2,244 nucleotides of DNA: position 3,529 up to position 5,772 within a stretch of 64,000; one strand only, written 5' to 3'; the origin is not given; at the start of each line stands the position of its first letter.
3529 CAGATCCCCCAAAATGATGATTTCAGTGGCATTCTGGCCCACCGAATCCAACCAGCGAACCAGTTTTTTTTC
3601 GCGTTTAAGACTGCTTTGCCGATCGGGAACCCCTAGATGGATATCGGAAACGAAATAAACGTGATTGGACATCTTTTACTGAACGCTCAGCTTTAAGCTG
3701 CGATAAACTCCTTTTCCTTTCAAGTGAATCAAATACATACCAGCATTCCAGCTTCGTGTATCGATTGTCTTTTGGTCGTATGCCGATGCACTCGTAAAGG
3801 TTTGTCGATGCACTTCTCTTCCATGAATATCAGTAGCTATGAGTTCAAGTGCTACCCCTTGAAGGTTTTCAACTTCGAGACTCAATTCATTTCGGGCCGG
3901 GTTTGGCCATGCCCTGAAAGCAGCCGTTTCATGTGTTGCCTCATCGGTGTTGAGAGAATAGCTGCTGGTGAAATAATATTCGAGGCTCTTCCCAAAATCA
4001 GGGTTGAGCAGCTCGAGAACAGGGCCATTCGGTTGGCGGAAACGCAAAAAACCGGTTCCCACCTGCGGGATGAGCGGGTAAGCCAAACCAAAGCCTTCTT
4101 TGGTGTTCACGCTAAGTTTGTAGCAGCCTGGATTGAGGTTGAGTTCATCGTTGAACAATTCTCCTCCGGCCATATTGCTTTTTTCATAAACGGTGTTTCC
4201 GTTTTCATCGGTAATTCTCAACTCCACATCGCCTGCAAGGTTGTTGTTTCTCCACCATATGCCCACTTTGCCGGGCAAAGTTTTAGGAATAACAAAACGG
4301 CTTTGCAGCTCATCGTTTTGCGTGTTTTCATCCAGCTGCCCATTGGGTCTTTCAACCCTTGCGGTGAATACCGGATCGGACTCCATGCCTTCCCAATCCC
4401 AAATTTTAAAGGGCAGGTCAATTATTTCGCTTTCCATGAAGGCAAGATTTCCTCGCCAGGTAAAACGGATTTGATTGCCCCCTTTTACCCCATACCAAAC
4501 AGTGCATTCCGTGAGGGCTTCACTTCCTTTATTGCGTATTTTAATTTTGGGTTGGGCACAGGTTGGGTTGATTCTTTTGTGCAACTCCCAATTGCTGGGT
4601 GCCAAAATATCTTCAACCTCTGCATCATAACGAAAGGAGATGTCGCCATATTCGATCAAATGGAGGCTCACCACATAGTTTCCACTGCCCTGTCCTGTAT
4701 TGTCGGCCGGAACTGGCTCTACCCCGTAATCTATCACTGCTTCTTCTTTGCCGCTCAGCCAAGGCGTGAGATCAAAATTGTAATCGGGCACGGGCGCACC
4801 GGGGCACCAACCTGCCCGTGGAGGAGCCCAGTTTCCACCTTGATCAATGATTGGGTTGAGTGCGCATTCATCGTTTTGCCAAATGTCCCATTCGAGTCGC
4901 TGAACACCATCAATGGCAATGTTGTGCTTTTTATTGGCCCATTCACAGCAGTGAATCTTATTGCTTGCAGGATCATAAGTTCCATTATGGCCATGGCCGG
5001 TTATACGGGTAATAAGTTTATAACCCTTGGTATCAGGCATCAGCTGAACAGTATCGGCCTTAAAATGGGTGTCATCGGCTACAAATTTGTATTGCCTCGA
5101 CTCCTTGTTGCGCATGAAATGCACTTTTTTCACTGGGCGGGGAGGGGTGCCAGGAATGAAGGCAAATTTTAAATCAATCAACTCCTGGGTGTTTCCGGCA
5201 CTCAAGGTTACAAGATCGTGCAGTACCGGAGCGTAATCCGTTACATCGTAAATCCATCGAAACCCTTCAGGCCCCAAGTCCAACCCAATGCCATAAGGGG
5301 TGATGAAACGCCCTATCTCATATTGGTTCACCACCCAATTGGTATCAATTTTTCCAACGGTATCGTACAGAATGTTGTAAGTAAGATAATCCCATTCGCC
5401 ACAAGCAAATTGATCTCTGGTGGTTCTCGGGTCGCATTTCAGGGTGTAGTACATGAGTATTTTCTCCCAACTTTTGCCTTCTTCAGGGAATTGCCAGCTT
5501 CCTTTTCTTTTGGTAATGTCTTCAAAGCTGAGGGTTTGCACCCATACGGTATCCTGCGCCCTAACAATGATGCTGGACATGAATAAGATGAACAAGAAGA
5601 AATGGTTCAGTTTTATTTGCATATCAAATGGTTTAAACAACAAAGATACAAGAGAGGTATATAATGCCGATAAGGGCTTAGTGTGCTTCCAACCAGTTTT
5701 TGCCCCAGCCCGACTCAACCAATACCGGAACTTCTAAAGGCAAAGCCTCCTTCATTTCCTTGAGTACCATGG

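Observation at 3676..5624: PNGase F homolog exported by the T9SS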

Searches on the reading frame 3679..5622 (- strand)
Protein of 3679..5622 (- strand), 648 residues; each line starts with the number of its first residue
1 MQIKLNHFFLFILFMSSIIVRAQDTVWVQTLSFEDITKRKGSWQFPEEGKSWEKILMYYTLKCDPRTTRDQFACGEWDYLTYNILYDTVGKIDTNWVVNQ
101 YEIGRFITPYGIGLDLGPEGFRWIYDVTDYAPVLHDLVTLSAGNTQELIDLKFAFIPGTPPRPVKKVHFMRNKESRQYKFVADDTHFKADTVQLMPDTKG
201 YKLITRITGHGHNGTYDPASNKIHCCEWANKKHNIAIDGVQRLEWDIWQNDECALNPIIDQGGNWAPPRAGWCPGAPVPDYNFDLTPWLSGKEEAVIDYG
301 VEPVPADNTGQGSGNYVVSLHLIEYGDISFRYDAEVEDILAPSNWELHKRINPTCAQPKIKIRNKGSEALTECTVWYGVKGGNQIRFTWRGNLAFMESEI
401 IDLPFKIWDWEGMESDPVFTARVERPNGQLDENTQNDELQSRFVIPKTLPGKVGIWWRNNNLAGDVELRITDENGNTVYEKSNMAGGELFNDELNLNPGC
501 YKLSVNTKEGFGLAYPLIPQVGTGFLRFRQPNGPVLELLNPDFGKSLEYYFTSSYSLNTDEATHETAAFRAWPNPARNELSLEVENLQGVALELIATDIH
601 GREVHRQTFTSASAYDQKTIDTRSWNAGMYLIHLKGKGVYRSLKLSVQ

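Call 8: search_protein_families(library=pfam, proteins=[window:3679-5622:-], max_evalue=1)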
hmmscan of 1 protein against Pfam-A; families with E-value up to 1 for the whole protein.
window:3679-5622:- (648 aa): 6 families
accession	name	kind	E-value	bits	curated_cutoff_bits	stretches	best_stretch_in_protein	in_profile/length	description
PF18962.6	Por_Secre_tail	-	1.2e-11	45.2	27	1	572-638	2-66/75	Secretion system C-terminal sorting domain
PF09113.15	N-glycanase_C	-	3.7e-10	40.2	25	1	189-322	12-139/140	Peptide-N-glycosidase F, C terminal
PF11589.14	DUF3244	-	0.00043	20.6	25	0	596-640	46-89/96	Domain of unknown function (DUF3244)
PF09112.15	N-glycanase_N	-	0.039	14.1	22.4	1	89-135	97-152/177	Peptide-N-glycosidase F, N terminal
PF00553.25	CBM_2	-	0.099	13.4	24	1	356-394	15-53/101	Cellulose binding domain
PF13860.13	FlgD_ig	-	0.16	12.4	27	0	463-482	22-41/79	FlgD Ig-like domain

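Call 9: search_protein_families(library=ncbifam, proteins=[window:3679-5622:-], max_evalue=1)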
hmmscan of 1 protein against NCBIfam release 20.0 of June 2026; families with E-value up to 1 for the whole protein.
window:3679-5622:- (648 aa): 3 families
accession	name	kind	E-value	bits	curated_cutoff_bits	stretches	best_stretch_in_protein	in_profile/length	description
TIGR04183.1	Por_Secre_tail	domain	1.1e-11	44.5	23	2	572-648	2-72/72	T9SS type A sorting domain-containing protein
NF038113.1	T9SSA_dep_M36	equivalog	1.2e-09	36.9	885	1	555-645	781-866/869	T9SS-dependent M36 family metallopeptidase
NF052323.1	T9SSA_dep_M6i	equivalog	1.5e-05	23.2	600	1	571-634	960-1024/1043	T9SS-dependent M6-like inactivated metalloprotease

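Call 10: search_solved_structures(query=window:3679-5622:-, max_evalue=1, show_alignments=4)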
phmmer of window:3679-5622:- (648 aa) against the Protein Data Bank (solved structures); distinct sequences matched with E-value up to 1: 3.
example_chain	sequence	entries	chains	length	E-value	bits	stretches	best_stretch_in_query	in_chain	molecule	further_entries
1pnf_A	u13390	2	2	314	1.1e-22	83.5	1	39-292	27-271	PEPTIDE-N(4)-(N-ACETYL-BETA-D-GLUCOSAMINYL)ASPARAGINE AMIDASE F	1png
1pgs_A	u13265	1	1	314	4.2e-22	81.6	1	39-292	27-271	PEPTIDE-N(4)-(N-ACETYL-BETA-D-GLUCOSAMINYL)ASPARAGINE AMIDASE F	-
3pms_A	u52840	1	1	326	8.4e-22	80.6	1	39-282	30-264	Peptide:N-glycosidase F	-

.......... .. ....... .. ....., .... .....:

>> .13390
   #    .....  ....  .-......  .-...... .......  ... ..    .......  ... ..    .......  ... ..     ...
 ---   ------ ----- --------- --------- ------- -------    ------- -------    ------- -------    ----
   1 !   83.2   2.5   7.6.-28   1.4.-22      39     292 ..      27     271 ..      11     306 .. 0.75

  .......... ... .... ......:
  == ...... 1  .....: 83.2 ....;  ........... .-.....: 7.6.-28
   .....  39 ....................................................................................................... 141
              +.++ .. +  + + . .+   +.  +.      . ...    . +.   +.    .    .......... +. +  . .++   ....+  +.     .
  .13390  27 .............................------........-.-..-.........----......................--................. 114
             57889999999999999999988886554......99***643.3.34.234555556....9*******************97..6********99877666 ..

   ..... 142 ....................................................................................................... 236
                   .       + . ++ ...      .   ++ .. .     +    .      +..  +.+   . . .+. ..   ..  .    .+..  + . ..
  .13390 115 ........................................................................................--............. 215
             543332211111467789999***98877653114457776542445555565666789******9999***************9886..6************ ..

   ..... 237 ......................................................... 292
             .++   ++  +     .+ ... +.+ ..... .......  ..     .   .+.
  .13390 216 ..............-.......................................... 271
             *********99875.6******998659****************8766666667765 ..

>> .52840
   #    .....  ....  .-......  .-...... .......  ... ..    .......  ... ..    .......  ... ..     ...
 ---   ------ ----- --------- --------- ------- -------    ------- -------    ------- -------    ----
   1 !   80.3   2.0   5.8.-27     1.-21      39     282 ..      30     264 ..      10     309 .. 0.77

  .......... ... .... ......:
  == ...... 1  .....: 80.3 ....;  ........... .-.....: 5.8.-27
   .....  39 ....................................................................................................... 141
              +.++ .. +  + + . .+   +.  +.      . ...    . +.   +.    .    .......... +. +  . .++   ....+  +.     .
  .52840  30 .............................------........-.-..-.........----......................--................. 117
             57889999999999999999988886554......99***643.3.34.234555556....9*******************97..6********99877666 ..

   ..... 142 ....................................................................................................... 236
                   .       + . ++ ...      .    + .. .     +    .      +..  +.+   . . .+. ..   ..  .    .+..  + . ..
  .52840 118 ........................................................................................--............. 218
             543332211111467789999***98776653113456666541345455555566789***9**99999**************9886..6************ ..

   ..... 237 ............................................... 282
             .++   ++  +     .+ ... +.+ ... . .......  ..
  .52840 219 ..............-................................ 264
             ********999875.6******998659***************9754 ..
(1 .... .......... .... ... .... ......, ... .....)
